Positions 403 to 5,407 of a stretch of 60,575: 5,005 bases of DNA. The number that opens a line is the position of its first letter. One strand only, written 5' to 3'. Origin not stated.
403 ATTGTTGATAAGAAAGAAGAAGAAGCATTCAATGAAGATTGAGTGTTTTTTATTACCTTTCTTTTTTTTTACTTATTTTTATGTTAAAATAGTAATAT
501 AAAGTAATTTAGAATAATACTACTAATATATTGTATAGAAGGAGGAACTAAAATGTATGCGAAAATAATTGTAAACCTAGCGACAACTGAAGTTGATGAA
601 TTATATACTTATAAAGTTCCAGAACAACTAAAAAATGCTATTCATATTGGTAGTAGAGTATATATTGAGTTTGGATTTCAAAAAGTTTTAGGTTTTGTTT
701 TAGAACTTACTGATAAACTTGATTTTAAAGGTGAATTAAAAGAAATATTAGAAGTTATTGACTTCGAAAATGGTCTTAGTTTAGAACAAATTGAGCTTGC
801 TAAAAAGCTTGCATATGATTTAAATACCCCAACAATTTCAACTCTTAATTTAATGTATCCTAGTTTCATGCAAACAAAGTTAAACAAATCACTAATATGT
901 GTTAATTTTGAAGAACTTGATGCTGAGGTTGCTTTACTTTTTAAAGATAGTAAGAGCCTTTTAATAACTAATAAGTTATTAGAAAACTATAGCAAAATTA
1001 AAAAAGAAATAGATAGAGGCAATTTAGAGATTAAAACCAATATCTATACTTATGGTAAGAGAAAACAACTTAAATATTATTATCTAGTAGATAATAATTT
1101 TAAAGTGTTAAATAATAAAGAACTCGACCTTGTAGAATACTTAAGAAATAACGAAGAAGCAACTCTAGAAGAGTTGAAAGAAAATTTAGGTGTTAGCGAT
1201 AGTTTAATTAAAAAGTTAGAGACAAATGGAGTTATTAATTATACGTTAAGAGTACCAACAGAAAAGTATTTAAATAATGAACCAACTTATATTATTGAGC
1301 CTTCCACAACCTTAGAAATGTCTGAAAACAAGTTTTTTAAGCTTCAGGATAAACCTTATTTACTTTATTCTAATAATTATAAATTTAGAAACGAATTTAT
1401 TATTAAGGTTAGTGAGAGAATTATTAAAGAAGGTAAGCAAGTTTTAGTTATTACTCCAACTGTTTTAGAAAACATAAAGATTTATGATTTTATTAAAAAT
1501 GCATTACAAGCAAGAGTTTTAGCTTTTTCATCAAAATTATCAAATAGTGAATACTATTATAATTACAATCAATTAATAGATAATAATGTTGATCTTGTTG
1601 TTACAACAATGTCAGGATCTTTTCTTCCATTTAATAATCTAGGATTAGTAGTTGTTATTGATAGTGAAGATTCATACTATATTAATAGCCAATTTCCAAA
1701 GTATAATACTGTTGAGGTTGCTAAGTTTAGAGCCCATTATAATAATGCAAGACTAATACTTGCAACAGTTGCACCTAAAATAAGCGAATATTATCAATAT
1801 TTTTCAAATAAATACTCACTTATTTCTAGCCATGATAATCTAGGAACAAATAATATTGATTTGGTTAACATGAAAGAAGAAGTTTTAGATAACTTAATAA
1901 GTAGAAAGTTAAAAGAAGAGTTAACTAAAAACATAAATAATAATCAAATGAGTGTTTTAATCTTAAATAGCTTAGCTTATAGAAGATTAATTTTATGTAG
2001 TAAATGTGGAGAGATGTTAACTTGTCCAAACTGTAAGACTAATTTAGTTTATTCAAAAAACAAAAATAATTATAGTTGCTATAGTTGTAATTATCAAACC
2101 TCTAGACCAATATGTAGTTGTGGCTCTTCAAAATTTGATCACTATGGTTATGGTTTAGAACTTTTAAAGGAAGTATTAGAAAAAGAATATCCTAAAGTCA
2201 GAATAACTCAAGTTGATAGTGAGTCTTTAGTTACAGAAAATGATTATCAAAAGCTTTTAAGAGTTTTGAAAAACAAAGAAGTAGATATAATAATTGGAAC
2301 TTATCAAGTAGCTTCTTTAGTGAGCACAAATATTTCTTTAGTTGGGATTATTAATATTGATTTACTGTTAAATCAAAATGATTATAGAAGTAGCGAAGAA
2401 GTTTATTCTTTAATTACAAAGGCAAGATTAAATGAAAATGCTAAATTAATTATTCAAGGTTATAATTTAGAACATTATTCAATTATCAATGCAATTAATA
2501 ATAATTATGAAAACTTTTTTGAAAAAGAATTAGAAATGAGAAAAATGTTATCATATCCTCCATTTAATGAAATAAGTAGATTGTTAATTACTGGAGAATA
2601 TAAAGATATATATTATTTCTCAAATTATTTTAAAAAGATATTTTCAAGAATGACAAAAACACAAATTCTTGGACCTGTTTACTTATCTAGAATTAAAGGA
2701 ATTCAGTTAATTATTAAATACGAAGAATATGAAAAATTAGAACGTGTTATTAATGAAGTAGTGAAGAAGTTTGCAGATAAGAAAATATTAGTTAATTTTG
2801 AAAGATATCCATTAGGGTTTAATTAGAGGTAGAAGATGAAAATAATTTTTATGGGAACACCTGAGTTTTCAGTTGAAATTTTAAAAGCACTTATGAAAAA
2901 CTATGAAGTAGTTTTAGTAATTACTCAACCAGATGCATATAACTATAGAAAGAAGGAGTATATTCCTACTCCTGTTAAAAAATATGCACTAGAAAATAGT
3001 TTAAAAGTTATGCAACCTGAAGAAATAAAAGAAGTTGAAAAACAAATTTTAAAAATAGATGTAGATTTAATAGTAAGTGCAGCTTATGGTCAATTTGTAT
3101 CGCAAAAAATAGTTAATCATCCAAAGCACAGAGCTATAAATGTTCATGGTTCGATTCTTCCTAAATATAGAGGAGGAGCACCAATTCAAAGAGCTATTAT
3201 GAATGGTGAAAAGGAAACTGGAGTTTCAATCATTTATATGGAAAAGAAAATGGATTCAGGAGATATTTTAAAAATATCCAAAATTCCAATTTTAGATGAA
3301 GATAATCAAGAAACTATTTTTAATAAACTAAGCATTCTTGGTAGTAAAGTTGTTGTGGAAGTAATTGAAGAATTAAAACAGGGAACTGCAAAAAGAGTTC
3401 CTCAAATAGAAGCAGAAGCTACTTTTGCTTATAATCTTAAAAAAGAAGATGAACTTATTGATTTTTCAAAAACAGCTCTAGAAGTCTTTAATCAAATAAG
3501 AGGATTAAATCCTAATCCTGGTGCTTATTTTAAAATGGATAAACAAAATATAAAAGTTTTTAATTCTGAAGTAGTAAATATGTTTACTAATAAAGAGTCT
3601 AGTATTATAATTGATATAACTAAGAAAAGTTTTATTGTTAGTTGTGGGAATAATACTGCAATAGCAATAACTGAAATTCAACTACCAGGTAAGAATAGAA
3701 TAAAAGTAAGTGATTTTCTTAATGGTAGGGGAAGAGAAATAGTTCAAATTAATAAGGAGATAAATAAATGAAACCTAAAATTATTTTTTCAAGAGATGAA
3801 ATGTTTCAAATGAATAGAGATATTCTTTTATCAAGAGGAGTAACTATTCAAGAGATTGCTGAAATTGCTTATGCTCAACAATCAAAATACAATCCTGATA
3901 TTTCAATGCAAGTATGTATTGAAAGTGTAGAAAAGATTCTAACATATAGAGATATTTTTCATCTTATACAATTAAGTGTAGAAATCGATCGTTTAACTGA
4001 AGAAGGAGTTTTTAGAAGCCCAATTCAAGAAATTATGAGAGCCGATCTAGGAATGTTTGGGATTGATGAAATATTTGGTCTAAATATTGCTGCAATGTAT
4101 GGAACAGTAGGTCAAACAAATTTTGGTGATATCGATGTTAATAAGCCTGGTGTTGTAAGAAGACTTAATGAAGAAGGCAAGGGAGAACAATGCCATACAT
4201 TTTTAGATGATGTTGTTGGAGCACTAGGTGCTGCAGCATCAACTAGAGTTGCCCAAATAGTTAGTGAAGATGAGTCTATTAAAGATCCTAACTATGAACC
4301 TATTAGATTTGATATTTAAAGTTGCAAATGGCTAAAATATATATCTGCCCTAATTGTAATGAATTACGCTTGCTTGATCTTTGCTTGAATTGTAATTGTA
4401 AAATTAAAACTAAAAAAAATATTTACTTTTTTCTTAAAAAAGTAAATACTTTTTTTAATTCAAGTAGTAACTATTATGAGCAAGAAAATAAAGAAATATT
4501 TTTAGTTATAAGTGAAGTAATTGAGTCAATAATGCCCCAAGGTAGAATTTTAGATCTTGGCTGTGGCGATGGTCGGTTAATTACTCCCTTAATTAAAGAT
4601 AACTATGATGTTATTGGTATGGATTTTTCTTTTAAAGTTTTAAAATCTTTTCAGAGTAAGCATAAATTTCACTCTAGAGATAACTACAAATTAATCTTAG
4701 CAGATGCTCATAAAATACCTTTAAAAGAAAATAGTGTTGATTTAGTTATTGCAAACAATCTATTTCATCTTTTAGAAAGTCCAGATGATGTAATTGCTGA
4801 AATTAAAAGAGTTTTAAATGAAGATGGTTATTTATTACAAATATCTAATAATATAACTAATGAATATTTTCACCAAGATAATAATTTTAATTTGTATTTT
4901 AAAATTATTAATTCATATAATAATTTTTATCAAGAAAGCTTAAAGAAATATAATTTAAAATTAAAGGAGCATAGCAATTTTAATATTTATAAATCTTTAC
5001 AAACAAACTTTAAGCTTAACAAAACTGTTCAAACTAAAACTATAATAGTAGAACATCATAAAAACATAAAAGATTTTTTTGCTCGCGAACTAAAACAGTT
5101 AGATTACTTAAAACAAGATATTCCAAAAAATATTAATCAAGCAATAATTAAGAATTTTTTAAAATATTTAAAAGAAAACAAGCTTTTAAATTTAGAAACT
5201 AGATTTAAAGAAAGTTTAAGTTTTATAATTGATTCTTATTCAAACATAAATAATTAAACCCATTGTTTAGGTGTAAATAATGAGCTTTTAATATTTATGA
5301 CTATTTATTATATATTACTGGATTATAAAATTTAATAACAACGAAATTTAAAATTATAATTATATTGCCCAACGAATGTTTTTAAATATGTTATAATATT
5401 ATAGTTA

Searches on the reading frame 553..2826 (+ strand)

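Call 9: search_protein_families(library=pfam, proteins=[window:553-2826:+], max_evalue=0.00001)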
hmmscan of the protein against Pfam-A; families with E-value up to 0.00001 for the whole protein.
window:553-2826:+ (757 aa): 1 family
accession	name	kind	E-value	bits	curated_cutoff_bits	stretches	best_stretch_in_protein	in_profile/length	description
PF17764.6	PriA_3primeBD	-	2.6e-18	66.1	22.7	1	4-103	1-96/96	3'DNA-binding domain (3'BD)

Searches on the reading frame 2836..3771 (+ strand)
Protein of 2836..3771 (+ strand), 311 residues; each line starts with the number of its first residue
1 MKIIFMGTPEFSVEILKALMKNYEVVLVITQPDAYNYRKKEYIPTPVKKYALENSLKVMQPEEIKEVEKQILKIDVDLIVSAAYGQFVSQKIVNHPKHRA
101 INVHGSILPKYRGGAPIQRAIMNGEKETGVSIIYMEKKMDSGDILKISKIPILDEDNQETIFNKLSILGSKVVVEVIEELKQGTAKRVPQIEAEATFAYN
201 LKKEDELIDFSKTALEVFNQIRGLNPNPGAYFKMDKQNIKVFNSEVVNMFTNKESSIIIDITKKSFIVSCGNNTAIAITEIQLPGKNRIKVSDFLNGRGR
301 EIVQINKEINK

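Call 9: search_protein_families(library=pfam, proteins=[window:2836-3771:+], max_evalue=0.00001)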
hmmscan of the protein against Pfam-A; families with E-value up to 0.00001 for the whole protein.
window:2836-3771:+ (311 aa): 2 families
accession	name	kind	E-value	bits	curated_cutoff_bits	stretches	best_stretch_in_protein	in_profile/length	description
PF00551.24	Formyl_trans_N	-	7.2e-40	137.1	26.1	1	1-177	1-181/181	Formyl transferase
PF02911.23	Formyl_trans_C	-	1.3e-26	93.1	21.1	1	200-298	1-99/100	Formyl transferase, C-terminal domain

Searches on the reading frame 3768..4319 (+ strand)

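Call 9: search_protein_families(library=pfam, proteins=[window:3768-4319:+], max_evalue=0.00001)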
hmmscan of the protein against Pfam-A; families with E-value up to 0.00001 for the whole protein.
window:3768-4319:+ (183 aa): 1 family
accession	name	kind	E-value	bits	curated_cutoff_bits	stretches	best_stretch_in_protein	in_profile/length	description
PF04608.18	PgpA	-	7.4e-14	52.3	28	1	57-161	31-139/141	Phosphatidylglycerophosphatase A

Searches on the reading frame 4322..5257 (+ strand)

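Call 9: search_protein_families(library=pfam, proteins=[window:4322-5257:+], max_evalue=0.00001)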
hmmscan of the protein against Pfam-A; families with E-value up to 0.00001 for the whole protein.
window:4322-5257:+ (311 aa): 8 families
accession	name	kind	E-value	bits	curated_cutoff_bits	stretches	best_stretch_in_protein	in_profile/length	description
PF08241.18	Methyltransf_11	-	2.3e-21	76.6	21.2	1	77-172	1-94/95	Methyltransferase domain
PF13847.12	Methyltransf_31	-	1.1e-19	71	27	1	74-183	5-119/145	Methyltransferase domain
PF13649.12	Methyltransf_25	-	5.7e-19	69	27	1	76-169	1-97/97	Methyltransferase domain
PF08242.18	Methyltransf_12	-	2.5e-14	54.2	30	1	77-171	1-98/98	Methyltransferase domain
PF13489.12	Methyltransf_23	-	3.2e-11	43.7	27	1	58-173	8-116/164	Methyltransferase domain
PF01209.24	Ubie_methyltran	-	2.3e-09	37.4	20.1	1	40-220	8-198/233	ubiE/COQ5 methyltransferase family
PF03848.20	TehB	-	1.8e-08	34.5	20.4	1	48-214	5-172/193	Tellurite resistance protein TehB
PF05175.20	MTS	-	2.4e-07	31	23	1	70-180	30-145/170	Methyltransferase small domain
